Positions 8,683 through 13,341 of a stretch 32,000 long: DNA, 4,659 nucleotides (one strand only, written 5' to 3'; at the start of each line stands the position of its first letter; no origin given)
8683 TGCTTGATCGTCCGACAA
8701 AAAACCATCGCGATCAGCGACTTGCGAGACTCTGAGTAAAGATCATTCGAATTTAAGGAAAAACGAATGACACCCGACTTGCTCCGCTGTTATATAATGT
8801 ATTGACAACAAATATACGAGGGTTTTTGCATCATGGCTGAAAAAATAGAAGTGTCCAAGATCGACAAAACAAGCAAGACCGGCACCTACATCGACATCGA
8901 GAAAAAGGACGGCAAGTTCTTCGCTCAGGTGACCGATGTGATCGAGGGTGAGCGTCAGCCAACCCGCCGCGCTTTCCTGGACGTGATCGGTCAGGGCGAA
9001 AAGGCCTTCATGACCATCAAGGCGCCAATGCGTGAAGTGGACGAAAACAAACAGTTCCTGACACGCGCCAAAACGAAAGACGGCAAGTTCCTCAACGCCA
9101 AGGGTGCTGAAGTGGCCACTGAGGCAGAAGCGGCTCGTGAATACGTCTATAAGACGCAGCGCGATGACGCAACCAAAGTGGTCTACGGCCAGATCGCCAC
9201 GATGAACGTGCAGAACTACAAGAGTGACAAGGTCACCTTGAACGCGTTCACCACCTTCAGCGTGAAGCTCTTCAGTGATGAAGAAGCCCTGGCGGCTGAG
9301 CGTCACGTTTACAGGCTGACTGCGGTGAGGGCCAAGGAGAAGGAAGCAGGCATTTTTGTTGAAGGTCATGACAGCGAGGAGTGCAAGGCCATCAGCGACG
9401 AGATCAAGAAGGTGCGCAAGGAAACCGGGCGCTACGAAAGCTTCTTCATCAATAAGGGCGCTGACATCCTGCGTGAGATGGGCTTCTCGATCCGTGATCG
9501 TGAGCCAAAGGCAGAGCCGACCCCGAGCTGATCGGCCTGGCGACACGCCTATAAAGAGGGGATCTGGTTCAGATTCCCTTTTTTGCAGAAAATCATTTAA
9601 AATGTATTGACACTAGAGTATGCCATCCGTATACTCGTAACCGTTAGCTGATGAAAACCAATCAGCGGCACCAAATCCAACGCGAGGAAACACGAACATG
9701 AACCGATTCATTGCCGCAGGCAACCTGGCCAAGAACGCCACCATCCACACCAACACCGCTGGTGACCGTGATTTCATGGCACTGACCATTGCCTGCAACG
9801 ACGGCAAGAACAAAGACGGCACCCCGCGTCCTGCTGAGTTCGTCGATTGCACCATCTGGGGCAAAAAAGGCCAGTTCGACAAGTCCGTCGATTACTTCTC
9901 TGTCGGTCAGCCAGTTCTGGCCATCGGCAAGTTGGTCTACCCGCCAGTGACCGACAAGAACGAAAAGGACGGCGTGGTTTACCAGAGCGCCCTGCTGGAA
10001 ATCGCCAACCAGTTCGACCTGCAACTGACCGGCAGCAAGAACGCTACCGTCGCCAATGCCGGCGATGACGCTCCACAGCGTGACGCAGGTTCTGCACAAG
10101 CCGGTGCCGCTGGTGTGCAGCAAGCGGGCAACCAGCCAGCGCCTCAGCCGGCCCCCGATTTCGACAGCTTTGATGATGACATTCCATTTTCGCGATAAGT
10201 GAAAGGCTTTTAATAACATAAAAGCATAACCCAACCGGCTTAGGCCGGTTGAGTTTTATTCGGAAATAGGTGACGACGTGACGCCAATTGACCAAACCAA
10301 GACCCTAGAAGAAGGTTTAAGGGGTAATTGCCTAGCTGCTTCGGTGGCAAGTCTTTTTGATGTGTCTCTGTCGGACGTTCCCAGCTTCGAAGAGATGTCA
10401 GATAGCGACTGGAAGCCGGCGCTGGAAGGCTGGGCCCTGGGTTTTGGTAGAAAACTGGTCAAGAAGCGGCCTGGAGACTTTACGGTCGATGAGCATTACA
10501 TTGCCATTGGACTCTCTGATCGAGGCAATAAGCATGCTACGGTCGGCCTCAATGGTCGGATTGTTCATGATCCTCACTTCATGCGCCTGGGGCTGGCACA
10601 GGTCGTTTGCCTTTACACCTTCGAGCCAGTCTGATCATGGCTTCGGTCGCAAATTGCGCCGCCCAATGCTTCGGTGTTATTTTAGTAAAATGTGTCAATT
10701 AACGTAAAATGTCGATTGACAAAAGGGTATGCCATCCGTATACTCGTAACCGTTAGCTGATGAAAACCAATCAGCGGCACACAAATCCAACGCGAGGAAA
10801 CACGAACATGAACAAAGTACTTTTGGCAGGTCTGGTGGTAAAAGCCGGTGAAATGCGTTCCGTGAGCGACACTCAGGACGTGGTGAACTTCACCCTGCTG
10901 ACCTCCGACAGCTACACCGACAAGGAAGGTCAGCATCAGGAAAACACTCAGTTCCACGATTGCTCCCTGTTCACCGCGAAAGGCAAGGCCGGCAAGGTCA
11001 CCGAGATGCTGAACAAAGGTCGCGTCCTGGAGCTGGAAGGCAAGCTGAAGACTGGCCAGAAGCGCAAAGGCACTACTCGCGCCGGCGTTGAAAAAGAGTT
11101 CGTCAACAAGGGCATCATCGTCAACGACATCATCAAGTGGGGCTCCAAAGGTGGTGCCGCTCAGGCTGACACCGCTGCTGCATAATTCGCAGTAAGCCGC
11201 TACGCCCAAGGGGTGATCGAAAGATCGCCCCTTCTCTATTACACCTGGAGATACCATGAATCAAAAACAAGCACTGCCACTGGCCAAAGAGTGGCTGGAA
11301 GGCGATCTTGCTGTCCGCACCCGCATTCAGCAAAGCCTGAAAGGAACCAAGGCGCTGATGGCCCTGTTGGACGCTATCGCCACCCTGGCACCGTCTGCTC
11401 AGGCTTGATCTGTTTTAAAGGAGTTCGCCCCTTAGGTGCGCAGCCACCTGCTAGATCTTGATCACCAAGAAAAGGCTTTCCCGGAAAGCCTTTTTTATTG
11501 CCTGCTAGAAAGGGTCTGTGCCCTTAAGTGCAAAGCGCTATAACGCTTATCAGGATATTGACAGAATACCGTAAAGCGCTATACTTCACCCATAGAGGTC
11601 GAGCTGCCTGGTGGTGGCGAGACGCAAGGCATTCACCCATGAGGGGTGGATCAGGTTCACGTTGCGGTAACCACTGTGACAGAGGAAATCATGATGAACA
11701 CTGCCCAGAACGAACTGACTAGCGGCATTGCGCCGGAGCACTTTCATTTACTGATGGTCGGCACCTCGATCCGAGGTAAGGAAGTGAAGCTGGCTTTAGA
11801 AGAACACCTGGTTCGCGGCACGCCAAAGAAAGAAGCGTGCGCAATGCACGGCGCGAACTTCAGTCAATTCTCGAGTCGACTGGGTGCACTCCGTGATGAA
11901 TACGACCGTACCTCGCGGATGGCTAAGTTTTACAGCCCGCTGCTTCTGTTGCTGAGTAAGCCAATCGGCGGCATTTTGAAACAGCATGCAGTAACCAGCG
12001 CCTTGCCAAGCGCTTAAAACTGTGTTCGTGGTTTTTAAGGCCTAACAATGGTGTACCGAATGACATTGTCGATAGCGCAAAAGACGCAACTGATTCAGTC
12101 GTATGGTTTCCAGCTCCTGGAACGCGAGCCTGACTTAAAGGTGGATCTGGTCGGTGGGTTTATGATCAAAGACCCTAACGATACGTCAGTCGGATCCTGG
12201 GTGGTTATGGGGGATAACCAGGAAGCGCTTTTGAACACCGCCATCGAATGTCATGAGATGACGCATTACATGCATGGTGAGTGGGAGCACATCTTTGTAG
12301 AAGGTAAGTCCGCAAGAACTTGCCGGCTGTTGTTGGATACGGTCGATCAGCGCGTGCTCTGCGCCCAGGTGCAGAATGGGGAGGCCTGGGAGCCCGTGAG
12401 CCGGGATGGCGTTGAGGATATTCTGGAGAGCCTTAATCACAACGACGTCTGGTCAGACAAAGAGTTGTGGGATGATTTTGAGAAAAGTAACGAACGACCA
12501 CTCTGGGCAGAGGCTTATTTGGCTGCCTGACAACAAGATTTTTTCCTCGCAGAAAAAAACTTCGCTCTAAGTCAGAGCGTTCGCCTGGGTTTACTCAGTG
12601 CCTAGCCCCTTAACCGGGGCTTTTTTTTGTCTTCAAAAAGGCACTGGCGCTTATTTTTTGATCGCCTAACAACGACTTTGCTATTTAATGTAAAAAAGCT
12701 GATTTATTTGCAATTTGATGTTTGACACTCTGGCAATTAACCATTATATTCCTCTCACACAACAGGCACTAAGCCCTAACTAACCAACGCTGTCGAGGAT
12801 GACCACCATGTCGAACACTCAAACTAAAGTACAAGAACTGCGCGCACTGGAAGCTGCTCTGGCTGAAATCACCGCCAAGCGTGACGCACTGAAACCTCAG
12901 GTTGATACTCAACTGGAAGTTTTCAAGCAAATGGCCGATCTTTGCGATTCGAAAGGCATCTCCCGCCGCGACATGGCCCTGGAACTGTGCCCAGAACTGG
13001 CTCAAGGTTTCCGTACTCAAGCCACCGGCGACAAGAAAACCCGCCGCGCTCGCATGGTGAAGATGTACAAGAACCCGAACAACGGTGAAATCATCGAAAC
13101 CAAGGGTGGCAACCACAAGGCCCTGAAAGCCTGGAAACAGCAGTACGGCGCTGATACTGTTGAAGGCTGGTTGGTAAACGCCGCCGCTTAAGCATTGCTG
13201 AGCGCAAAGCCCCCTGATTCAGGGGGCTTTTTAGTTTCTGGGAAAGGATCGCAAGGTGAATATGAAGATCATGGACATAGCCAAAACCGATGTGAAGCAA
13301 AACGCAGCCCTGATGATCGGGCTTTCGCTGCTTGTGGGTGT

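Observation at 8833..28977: Block of short ORFan operons under shared operators, flanked by ssb, an orphan methylase and a silencer: candidate establishment or anti-defence island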

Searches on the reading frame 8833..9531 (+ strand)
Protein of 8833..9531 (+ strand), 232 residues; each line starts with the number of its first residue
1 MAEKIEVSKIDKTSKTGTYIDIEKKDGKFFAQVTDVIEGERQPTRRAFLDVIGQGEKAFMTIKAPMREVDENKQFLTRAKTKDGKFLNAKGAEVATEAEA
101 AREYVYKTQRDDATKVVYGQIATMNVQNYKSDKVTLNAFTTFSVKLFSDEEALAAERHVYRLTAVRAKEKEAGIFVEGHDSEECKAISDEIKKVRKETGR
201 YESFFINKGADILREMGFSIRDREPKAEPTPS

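Call 68: search_protein_families(library=pfam, max_evalue=1, proteins=[window:8833-9531:+])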
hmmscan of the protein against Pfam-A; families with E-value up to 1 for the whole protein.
window:8833-9531:+ (232 aa): 1 family
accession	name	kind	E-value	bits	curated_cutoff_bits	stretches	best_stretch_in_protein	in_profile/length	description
PF18637.7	AUDH_Cupin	-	0.075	12.9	25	1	81-157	27-102/308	Aldos-2-ulose dehydratase/isomerase (AUDH) Cupin domain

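Call 74: search_protein_families(library=ncbifam, max_evalue=0.01, proteins=[window:8833-9531:+])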
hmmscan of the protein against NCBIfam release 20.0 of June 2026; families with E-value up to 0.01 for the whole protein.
window:8833-9531:+ (232 aa): 0 families

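Call 84: search_protein_representatives(protein=window:8833-9531:+)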
Query: 232 residues. Proteins with E-value up to 0.001 (for the whole library): 27; up to 1e-10: 21; up to 1e-30: 5. The best 27 are listed.
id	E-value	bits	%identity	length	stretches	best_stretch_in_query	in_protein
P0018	1.4e-57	211.4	53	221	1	1-228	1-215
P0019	2.6e-54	200.6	50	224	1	2-226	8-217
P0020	4.3e-50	186.9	48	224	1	8-229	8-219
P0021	8.2e-42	159.9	43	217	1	1-228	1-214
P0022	4.7e-34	134.5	47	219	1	26-229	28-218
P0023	2.2e-30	122.5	39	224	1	9-231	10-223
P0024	1.1e-26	110.5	36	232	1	33-224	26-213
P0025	9.1e-25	104.2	37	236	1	24-229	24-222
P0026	1.3e-24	103.7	38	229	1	15-232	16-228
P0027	8.7e-20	87.9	37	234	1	31-227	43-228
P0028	2.4e-19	86.4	33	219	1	26-226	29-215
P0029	1.4e-18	84.0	36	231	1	48-232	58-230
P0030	1.1e-17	81.1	37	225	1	35-227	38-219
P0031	2.1e-16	76.9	32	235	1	27-231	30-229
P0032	4.0e-16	75.9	34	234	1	34-223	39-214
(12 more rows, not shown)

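Call 86: search_solved_structures(query=A4, max_evalue=5)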
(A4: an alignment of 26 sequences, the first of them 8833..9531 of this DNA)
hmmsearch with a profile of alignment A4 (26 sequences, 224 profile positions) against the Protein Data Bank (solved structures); distinct sequences matched with E-value up to 5: 1.
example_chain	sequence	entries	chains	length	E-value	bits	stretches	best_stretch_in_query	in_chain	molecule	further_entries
2ju5_A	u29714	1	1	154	0.34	13.5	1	160-209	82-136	Thioredoxin Disulfide Isomerase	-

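Call 87: search_protein_families(library=pfam, alignment_id=A4, max_evalue=0.01)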
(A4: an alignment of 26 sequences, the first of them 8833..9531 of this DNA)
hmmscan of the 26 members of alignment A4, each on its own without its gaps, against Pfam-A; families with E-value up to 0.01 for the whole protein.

A. member 1, window:8833-9531:+ (232 aa): 0 families

B. families by the number of members that match (of 26 scanned): 1 family
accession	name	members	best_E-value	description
PF05008.21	V-SNARE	1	0.0027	Vesicle transport v-SNARE protein N-terminus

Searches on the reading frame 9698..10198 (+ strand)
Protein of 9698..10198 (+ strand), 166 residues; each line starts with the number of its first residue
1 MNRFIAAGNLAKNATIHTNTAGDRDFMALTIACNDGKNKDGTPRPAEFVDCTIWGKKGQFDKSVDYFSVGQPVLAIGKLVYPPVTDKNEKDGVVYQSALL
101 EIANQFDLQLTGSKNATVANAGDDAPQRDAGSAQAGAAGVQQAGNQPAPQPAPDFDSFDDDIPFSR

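Call 74: search_protein_families(library=ncbifam, max_evalue=0.01, proteins=[window:9698-10198:+])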
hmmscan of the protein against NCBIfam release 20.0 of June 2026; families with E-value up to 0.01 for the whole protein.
window:9698-10198:+ (166 aa): 7 families
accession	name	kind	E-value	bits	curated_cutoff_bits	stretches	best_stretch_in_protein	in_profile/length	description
NF004357.0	PRK05733.1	subfamily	7.2e-10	39.2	241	1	65-164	69-172/172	single-stranded DNA-binding protein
TIGR00621.2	ssb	subfamily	6.3e-09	36.4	53.95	1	2-164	5-165/165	single-stranded DNA-binding protein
NF006445.0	PRK08763.1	subfamily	3.1e-07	30.7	246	1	2-164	6-164/164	single-stranded DNA-binding protein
NF005579.0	PRK07274.1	equivalog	4.2e-05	23.2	169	1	1-79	2-77/131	single-stranded DNA-binding protein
NF004948.0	PRK06293.1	equivalog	6.9e-05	22.8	156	1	7-118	7-108/161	single-stranded DNA-binding protein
NF005241.0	PRK06751.1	equivalog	0.00058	20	313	1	1-106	2-102/173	single-stranded DNA-binding protein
NF006533.0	PRK09010.1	subfamily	0.0029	17.6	260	1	2-164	7-177/177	single-stranded DNA-binding protein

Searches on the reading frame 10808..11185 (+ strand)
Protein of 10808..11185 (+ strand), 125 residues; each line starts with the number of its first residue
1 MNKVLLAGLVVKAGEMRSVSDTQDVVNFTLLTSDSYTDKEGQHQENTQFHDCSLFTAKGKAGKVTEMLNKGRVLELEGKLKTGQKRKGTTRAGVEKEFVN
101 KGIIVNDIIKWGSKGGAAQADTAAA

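Call 74: search_protein_families(library=ncbifam, max_evalue=0.01, proteins=[window:10808-11185:+])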
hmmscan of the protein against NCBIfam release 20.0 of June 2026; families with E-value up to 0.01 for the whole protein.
window:10808-11185:+ (125 aa): 13 families
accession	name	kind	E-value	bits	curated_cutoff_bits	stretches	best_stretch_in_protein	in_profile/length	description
TIGR00621.2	ssb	subfamily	8.5e-16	58.7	53.95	1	1-92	4-95/165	single-stranded DNA-binding protein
NF004357.0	PRK05733.1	subfamily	2.8e-13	50.3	241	1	1-91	5-95/172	single-stranded DNA-binding protein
NF006533.0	PRK09010.1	subfamily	1.1e-12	48.2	260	1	1-98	6-99/177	single-stranded DNA-binding protein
NF004972.0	PRK06341.1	equivalog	1.8e-10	41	254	1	1-96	5-97/166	single-stranded DNA-binding protein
NF005406.0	PRK06958.1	subfamily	4.9e-10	40.2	252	1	1-121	4-118/182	single-stranded DNA-binding protein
NF005170.0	PRK06642.1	equivalog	1.4e-09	37.9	270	1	1-97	5-98/152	single-stranded DNA-binding protein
NF010292.0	PRK13732.1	subfamily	1.7e-09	37.8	265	1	1-91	6-96/175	single-stranded DNA-binding protein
NF006445.0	PRK08763.1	subfamily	1.3e-08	35.2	246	1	1-118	5-115/164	single-stranded DNA-binding protein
NF006297.0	PRK08486.1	equivalog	2.4e-06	27.8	212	1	2-84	3-83/182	single-stranded DNA-binding protein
NF005241.0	PRK06751.1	equivalog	3.3e-06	27.3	313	1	1-84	2-81/173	single-stranded DNA-binding protein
NF005579.0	PRK07274.1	equivalog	0.00019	21.1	169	1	1-88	2-85/131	single-stranded DNA-binding protein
NF005580.0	PRK07275.1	subfamily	0.00063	20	254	1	1-84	2-81/162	single-stranded DNA-binding protein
NF005851.0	PRK07772.1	subfamily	0.0041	17.3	194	1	6-95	9-100/191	single-stranded DNA-binding protein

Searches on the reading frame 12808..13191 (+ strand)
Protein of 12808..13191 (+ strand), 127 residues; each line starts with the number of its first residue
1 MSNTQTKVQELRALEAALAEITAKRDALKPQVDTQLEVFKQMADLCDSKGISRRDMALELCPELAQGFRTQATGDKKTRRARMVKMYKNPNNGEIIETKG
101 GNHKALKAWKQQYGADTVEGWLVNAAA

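Call 74: search_protein_families(library=ncbifam, max_evalue=0.01, proteins=[window:12808-13191:+])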
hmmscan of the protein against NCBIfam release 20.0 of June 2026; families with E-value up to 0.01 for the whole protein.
window:12808-13191:+ (127 aa): 2 families
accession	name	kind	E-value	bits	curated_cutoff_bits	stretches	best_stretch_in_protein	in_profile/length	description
NF041859.1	silencer_MvaTU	equivalog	1.4e-29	102.7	75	1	7-122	3-119/120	histone-like nucleoid-structuring protein, MvaT/MvaU family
NF041860.1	silencer_MvaT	exception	1.6e-26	92.9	180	1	8-121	4-120/125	histone-like nucleoid-structuring protein MvaT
